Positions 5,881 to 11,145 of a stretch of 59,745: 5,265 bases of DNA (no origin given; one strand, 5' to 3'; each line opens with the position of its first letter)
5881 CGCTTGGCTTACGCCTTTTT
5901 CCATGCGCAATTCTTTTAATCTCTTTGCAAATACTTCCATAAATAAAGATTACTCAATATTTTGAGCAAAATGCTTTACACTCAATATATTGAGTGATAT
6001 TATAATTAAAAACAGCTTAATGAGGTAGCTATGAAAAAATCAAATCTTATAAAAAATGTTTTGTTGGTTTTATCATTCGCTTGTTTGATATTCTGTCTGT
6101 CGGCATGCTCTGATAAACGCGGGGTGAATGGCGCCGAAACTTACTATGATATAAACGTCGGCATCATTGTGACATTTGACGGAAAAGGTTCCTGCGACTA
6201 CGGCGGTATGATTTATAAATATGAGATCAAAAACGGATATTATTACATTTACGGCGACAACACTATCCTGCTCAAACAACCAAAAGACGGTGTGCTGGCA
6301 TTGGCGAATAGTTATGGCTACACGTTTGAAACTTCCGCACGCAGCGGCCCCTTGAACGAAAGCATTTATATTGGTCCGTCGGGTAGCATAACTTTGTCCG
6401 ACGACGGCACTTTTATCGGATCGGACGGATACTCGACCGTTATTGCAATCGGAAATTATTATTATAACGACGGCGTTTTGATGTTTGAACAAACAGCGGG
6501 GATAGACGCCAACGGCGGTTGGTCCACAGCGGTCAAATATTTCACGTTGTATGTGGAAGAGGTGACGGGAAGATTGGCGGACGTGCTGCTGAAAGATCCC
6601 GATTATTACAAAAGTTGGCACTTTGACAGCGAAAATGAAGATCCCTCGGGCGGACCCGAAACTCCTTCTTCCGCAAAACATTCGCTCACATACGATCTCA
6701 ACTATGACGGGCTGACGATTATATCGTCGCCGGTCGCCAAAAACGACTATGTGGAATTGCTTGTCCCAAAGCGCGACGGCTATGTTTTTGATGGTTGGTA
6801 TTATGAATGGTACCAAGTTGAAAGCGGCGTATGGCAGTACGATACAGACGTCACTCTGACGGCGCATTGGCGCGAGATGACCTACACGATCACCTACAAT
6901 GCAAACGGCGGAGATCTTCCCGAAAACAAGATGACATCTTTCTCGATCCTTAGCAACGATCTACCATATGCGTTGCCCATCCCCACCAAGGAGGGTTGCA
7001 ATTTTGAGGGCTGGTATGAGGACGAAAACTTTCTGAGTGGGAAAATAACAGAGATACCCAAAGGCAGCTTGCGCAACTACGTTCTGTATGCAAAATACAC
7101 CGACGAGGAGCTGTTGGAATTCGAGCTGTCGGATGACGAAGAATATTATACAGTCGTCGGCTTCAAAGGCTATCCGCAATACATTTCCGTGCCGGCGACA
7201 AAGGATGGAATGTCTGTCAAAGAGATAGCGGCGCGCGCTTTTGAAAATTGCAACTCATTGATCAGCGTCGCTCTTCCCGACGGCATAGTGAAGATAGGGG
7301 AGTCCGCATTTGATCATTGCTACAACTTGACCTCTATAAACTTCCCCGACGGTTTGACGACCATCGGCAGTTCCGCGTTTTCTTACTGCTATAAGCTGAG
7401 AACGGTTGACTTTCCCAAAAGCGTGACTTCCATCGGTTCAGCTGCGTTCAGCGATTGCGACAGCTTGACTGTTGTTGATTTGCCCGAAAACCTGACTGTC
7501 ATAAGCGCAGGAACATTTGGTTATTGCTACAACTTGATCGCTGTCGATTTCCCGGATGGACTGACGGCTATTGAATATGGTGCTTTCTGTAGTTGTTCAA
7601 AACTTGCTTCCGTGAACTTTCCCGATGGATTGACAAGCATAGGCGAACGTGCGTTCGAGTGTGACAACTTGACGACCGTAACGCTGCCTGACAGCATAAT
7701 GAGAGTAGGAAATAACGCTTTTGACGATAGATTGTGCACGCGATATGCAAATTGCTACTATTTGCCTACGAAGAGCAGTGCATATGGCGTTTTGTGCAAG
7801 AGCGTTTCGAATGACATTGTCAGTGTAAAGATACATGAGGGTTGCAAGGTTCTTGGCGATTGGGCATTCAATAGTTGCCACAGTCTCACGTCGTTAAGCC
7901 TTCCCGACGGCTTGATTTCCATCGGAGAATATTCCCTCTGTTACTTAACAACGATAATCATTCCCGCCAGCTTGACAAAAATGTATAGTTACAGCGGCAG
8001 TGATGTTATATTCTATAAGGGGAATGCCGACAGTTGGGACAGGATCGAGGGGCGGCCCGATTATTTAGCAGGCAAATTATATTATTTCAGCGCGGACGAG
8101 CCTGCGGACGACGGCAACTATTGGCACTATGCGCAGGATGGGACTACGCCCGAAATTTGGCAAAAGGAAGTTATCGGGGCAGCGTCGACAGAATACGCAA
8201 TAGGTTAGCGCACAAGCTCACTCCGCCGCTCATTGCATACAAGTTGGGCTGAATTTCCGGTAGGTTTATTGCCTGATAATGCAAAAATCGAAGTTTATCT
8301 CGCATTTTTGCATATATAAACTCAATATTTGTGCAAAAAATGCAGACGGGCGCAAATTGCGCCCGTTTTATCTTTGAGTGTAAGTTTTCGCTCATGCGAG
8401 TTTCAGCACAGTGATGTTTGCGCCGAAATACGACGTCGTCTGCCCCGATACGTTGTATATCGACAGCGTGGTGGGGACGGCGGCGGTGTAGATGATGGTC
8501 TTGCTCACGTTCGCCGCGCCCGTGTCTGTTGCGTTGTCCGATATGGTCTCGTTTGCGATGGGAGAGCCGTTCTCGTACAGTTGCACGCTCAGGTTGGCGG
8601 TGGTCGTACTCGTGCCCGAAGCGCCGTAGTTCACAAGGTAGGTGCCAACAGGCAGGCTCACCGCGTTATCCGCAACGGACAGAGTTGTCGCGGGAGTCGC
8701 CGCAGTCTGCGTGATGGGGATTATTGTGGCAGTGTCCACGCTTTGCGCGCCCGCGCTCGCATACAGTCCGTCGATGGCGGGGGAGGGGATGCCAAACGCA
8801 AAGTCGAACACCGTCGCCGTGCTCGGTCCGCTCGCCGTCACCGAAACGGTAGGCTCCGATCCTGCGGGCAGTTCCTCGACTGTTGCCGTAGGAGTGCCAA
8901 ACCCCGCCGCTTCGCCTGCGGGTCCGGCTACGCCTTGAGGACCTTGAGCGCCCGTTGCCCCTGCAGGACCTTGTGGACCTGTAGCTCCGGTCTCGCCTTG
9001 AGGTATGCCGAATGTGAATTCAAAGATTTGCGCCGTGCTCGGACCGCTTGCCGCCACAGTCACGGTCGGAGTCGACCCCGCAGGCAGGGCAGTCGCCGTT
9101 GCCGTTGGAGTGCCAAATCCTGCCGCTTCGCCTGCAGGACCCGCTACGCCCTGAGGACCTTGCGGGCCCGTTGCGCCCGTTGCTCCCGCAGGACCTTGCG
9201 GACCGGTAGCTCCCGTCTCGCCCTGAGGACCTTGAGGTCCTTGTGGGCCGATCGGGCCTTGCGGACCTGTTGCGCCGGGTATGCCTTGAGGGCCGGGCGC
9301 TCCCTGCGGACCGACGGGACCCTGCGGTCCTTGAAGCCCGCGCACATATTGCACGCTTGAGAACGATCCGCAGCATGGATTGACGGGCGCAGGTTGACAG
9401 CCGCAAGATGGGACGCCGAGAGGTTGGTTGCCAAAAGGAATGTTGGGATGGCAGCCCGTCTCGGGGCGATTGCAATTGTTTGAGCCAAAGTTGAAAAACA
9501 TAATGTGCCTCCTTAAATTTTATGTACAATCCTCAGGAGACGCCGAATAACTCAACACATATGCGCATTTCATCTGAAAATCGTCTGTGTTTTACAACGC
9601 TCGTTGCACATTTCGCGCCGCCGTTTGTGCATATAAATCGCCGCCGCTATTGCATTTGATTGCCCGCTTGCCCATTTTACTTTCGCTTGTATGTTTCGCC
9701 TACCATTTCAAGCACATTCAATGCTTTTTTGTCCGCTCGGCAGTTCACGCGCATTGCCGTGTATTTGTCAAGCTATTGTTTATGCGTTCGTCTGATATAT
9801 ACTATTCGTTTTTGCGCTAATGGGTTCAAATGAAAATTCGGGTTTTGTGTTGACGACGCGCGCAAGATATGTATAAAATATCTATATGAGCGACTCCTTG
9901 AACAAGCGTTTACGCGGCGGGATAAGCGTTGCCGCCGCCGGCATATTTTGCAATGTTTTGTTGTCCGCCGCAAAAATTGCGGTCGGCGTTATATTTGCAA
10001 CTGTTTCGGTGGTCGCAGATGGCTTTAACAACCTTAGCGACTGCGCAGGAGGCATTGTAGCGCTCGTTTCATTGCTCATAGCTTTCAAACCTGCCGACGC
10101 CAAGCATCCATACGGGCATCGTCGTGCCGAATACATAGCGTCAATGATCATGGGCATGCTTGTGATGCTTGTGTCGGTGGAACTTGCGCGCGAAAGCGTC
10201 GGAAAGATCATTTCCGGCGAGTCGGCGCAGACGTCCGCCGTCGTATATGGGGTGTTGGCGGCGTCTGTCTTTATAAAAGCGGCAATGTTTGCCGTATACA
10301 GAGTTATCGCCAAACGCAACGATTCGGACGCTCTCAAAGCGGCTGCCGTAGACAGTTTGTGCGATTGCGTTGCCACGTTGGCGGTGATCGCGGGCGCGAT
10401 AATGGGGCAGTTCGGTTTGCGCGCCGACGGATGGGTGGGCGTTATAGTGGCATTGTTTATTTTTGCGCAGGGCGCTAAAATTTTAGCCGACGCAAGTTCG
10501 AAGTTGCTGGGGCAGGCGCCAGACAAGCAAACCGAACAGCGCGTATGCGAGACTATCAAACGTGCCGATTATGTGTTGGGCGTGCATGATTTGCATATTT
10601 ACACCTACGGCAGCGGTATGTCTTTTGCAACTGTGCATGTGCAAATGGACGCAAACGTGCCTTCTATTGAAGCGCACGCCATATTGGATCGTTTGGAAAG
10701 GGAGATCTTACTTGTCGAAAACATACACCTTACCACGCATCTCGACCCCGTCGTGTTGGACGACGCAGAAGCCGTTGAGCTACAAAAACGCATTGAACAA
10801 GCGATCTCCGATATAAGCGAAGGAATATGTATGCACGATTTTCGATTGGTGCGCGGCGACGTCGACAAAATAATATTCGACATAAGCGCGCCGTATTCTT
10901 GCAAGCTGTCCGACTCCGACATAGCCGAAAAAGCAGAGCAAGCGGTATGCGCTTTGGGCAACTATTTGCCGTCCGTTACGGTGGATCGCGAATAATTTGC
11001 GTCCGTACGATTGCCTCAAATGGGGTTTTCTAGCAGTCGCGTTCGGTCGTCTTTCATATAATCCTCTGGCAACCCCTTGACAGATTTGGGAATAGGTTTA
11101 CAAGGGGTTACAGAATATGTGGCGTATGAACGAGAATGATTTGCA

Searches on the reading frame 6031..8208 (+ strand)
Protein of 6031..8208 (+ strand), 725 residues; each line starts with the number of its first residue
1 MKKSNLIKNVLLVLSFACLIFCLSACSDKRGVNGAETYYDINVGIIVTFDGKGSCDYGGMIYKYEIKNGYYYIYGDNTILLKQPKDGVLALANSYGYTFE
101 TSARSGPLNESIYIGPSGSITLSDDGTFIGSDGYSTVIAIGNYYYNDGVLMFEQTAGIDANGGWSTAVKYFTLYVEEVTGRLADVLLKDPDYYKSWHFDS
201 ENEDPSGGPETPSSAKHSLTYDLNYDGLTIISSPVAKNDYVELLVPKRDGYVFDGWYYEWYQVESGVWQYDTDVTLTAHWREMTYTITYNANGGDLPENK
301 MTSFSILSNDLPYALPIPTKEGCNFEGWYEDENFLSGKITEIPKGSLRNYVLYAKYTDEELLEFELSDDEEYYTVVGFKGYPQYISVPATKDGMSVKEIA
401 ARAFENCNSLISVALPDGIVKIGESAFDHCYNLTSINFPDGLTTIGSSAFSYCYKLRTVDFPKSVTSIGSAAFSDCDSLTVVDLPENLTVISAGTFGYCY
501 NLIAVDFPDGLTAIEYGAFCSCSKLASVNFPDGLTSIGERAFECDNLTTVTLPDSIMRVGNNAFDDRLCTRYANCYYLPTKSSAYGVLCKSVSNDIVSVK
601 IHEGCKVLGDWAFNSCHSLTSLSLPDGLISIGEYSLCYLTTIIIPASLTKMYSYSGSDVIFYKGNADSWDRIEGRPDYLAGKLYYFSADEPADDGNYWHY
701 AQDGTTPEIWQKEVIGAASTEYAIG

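Call 56: search_protein_families(library=pfam, proteins=[window:6031-8208:+], max_evalue=0.00001)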
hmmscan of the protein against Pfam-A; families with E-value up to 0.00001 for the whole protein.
window:6031-8208:+ (725 aa): 3 families
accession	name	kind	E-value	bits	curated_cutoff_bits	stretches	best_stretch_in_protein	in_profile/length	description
PF13306.12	LRR_5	-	8.7e-73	242.7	27.7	3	445-566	3-122/127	BspA type Leucine rich repeat region (6 copies)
PF09479.16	Flg_new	-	4e-20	72.1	27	1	285-355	1-65/65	Listeria-Bacteroides repeat domain (List_Bact_rpt)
PF13855.12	LRR_8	-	9.5e-06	25.7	27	0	465-498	13-47/61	Leucine rich repeat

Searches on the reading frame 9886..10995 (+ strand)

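Call 56: search_protein_families(library=pfam, proteins=[window:9886-10995:+], max_evalue=0.00001)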
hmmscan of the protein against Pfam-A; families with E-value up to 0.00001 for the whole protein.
window:9886-10995:+ (369 aa): 2 families
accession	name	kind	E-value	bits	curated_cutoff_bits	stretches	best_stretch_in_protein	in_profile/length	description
PF01545.26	Cation_efflux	-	2.6e-36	125.7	26.6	1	18-208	3-198/198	Cation efflux family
PF16916.11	ZT_dimer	-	1.9e-15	57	26.7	1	212-288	1-77/78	Dimerisation domain of Zinc Transporter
